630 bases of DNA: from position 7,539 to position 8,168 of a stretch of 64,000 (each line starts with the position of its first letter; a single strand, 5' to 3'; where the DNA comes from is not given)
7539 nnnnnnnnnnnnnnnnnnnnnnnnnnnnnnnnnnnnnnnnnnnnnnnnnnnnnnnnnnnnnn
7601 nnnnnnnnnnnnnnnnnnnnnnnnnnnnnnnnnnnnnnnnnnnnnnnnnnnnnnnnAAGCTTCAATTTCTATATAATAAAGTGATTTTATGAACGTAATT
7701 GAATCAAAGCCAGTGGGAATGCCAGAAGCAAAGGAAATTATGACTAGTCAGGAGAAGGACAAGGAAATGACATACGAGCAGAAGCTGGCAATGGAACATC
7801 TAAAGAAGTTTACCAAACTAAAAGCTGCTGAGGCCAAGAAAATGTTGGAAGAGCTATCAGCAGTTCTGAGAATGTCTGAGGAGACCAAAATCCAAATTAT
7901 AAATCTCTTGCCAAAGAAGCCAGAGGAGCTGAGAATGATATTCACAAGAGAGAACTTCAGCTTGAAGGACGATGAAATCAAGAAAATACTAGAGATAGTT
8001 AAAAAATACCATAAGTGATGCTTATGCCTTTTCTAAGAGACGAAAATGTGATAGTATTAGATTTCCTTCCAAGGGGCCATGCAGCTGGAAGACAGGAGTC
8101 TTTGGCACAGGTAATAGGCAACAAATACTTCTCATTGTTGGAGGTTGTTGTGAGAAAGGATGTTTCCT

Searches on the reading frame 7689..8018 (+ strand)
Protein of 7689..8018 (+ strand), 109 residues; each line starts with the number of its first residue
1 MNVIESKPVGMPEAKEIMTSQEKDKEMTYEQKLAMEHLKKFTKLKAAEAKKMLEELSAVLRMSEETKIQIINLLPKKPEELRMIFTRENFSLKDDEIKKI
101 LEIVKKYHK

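Call 104: search_protein_families(library=pfam, proteins=[window:7689-8018:+], max_evalue=0.001)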
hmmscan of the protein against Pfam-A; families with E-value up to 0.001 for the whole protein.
window:7689-8018:+ (109 aa): 1 family
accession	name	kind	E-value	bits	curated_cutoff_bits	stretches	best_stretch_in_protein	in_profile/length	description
PF03874.21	RNA_pol_Rpb4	-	2.6e-14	53.9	25.6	1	19-108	27-116/116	RNA polymerase Rpb4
